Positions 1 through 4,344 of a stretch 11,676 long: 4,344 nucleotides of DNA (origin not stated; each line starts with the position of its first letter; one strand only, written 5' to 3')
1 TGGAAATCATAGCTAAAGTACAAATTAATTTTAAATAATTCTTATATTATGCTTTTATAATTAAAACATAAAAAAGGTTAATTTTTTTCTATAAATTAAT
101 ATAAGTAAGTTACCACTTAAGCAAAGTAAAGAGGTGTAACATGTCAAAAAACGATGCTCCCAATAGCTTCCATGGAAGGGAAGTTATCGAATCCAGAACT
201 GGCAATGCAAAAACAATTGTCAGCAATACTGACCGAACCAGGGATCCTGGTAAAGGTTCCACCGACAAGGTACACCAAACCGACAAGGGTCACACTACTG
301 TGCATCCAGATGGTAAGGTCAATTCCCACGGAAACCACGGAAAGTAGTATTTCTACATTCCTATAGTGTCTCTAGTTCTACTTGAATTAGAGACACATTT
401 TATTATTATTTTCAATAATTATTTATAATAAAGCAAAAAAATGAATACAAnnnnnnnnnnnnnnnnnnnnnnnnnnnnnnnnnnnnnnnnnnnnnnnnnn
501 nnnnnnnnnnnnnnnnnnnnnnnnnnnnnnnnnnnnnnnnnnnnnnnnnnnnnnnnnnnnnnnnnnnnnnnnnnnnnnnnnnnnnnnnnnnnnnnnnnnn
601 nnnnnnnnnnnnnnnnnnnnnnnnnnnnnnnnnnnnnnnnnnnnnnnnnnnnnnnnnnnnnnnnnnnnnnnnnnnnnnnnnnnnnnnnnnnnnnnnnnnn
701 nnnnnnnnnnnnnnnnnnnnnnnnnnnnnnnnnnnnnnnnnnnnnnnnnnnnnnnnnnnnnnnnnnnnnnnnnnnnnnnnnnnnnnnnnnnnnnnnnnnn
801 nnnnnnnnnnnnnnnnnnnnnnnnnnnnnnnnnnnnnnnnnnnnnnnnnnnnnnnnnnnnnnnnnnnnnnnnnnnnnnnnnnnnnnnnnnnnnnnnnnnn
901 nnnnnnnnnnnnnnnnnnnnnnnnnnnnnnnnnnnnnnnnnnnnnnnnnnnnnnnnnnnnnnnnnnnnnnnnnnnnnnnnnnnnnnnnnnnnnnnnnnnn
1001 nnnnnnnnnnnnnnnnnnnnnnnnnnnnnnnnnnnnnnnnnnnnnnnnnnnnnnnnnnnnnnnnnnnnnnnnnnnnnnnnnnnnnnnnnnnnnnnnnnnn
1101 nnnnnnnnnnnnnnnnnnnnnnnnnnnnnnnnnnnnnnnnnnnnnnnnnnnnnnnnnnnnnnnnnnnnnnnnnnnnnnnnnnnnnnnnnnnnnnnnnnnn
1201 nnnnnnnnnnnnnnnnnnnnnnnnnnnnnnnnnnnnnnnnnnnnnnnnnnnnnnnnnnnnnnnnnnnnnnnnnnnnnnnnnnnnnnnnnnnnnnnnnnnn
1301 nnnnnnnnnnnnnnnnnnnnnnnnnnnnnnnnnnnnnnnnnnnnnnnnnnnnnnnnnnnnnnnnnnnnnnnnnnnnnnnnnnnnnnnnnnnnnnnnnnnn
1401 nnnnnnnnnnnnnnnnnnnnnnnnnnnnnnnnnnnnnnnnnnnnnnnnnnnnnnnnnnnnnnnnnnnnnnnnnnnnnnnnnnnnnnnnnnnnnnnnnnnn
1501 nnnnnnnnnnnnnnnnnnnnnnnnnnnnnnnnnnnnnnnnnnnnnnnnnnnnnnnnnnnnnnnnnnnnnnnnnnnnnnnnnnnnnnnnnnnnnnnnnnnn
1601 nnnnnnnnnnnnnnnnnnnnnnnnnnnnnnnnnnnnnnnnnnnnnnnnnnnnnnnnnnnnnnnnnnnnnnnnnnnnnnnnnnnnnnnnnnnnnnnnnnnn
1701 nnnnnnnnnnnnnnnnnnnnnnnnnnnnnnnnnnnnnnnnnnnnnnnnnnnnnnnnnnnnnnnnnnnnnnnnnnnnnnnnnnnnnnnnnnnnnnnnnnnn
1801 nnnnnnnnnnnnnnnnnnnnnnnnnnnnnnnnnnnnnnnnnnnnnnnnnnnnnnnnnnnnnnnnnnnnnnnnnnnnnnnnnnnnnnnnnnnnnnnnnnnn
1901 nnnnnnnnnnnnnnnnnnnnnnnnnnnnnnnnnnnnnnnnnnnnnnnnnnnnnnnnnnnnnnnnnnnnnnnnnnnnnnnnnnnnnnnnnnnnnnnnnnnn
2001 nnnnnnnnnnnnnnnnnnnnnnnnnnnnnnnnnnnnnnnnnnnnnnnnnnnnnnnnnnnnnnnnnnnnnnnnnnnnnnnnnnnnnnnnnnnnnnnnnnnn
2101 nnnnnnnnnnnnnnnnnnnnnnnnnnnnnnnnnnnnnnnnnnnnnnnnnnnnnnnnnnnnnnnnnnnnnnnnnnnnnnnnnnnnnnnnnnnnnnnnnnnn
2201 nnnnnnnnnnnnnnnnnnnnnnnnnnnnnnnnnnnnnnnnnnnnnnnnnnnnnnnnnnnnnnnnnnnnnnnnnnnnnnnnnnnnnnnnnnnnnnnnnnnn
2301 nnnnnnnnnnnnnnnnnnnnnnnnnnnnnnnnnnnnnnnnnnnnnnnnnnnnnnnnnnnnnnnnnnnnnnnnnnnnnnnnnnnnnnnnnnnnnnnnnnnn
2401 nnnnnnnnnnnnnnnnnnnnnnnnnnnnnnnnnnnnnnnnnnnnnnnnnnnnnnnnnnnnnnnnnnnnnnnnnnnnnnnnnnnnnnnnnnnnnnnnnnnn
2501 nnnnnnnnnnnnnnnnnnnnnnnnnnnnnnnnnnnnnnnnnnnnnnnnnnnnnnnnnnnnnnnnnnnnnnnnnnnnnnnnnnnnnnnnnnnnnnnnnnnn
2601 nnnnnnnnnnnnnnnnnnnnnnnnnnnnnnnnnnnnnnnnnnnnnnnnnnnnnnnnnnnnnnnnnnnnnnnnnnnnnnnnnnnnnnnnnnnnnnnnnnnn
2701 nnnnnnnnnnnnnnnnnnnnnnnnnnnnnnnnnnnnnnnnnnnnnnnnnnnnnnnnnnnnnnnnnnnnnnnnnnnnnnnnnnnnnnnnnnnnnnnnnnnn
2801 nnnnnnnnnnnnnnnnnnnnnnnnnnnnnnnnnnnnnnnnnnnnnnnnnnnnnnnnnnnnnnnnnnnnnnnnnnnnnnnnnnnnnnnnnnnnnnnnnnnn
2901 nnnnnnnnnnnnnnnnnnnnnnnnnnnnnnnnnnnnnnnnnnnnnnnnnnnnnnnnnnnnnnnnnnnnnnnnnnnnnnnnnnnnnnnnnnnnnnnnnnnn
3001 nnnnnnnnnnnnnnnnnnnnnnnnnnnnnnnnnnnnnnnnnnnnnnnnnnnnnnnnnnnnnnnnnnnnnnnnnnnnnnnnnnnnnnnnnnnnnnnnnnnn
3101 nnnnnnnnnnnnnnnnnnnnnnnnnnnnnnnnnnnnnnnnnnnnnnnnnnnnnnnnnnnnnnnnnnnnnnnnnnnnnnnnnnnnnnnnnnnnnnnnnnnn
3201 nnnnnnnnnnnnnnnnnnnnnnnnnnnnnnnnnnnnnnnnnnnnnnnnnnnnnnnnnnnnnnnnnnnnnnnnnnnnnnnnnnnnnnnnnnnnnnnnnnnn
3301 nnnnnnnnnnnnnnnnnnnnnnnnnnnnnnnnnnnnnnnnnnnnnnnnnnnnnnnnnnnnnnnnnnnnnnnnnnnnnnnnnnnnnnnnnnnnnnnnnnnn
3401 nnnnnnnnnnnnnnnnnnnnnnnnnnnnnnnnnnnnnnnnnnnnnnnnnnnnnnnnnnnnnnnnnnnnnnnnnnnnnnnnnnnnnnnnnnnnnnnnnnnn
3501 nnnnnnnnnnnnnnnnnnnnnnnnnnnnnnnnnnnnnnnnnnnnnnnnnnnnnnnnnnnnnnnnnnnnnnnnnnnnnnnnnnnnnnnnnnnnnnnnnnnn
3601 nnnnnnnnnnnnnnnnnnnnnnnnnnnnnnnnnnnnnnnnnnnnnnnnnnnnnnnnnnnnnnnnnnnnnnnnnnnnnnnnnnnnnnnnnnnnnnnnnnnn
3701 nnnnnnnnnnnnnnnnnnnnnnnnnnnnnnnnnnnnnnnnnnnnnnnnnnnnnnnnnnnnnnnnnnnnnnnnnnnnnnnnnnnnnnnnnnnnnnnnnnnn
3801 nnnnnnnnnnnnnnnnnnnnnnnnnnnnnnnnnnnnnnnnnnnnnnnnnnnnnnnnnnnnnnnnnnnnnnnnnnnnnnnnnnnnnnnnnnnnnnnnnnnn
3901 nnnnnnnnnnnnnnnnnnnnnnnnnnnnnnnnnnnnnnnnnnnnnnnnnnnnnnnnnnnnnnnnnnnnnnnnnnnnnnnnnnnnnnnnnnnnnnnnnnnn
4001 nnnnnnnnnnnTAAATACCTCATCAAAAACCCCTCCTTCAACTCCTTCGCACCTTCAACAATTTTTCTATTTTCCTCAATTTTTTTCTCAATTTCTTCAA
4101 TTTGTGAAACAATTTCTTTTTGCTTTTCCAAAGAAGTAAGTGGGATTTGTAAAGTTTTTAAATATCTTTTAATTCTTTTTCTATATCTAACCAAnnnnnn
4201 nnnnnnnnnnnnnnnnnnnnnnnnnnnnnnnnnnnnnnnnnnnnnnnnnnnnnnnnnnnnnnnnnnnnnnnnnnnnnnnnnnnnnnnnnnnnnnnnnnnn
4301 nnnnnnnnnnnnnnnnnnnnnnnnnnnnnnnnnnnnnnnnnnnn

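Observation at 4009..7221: A type II m5C restriction-modification pair appears to sit inside the wreck of an older HsdM/HsdS-like (or type IIB R-M-S fusion) gene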

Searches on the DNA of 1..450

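Call 63: search_rna_families(source=window, start=1, end=450, threshold=evalue, max_evalue=5)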
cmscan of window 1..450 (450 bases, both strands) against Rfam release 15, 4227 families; matches with E-value up to 5: 0.
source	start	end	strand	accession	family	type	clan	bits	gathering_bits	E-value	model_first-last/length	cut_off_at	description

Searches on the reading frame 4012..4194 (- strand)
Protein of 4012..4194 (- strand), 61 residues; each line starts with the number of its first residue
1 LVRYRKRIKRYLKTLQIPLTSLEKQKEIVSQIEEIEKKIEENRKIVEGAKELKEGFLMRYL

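Call 6: search_protein_families(library=pfam, max_evalue=1, proteins=[window:4012-4194:-])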
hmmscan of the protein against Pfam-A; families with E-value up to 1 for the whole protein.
seq(61 aa): 9 families
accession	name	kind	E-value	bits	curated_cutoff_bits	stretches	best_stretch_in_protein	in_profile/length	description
PF01420.25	Methylase_S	-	0.004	17.8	22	1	11-44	128-163/168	Type I restriction modification DNA specificity domain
PF25464.1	DUF7900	-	0.01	16.8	27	1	16-57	30-72/97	Domain of unknown function (DUF7900)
PF00921.22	Lipoprotein_2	-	0.02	14.9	22.6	1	6-57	39-90/298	Borrelia lipoprotein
PF02185.22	HR1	-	0.023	15.1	33.1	1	31-54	1-24/67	Hr1 repeat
PF10553.14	MSV199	-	0.039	14.6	22.4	1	3-43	49-89/132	MSV199 domain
PF11240.13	DUF3042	-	0.065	13.5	25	1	25-44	27-46/54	Protein of unknown function (DUF3042)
PF00170.26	bZIP_1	-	0.093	13.3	27.6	1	3-45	19-62/64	bZIP transcription factor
PF11427.14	HTH_Tnp_Tc3_1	-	0.28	11.5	21.1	0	25-44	16-35/50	Tc3 transposase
PF05596.16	Taeniidae_ag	-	0.54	10.5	31.9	0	3-16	40-53/55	Taeniidae antigen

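Call 7: search_protein_families(library=ncbifam, max_evalue=1, proteins=[window:4012-4194:-])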
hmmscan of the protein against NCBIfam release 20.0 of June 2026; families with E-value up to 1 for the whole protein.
seq(61 aa): 2 families
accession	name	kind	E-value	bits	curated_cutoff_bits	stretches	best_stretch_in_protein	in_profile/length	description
NF047849.1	Lsa33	exception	0.037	13.2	420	1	5-51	217-265/310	surface adhesin Lsa33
TIGR01837.1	PHA_granule_1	subfamily_domain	0.055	13.5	94.7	1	5-44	80-117/118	poly(hydroxyalkanoate) granule-associated protein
